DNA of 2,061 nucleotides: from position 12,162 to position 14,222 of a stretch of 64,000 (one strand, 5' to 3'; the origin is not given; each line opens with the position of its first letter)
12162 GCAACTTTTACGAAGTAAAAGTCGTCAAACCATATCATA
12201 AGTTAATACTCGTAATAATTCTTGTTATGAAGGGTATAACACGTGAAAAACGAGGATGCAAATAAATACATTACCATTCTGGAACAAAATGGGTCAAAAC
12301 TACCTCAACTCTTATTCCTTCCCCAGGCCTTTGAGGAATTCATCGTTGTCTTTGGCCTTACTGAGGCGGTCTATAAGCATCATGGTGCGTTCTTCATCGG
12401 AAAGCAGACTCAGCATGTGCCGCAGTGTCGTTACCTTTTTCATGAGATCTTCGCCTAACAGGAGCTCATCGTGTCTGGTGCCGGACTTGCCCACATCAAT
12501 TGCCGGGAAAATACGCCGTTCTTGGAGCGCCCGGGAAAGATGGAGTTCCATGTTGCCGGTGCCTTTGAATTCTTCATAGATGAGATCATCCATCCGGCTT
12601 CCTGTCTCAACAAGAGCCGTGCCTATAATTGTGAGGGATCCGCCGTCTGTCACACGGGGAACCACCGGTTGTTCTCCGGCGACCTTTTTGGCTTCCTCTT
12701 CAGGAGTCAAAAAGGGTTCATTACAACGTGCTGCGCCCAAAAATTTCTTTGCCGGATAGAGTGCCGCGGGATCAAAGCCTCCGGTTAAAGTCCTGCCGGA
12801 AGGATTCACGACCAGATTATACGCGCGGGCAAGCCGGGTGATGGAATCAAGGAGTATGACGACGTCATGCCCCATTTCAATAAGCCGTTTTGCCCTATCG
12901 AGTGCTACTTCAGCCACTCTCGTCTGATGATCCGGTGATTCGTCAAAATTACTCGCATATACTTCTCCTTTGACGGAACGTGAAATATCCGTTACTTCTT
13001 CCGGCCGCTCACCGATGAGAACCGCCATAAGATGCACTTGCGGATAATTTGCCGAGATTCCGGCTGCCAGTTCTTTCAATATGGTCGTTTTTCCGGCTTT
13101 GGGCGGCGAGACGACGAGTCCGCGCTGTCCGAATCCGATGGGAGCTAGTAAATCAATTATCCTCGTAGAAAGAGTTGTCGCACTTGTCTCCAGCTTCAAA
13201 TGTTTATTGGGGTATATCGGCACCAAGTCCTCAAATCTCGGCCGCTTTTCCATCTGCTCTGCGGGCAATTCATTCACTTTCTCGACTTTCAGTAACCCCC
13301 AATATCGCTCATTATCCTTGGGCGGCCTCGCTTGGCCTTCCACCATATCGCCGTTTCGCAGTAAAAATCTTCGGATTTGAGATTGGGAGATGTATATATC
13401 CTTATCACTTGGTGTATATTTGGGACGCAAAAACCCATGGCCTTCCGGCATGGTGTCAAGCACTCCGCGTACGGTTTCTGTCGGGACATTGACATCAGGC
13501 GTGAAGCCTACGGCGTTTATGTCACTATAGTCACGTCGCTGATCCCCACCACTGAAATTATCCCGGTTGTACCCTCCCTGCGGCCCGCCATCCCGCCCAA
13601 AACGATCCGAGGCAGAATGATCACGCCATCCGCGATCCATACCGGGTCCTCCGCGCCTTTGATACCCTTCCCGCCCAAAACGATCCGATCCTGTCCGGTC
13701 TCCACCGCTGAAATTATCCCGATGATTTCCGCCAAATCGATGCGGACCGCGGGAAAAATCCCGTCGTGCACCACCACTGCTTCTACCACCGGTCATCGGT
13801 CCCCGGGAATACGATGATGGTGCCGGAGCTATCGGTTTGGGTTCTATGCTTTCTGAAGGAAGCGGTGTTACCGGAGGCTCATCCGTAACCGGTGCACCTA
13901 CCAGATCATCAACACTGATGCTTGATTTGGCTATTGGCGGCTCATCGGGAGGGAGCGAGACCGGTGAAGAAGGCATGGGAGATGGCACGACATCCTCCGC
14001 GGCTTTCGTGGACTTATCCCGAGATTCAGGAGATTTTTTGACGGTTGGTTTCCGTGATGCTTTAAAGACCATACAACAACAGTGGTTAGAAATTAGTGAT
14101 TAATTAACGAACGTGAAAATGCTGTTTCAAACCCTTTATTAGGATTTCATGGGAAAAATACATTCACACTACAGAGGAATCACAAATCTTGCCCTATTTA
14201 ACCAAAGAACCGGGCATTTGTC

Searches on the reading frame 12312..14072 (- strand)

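Call 42: search_protein_families(library=pfam, proteins=[window:12312-14072:-], max_evalue=0.001)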
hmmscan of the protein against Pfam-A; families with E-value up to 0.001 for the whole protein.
window:12312-14072:- (586 aa): 3 families
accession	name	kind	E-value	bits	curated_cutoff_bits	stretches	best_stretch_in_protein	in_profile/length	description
PF07497.18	Rho_RNA_bind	-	7.5e-28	96.6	27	1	202-271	2-72/73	Rho termination factor, RNA-binding domain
PF00006.31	ATP-synt_ab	-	6.5e-25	88.5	29.5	1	303-530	2-211/213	ATP synthase alpha/beta family, nucleotide-binding domain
PF08206.17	OB_RNB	-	0.00014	21.9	24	1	203-250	1-44/58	Ribonuclease B OB domain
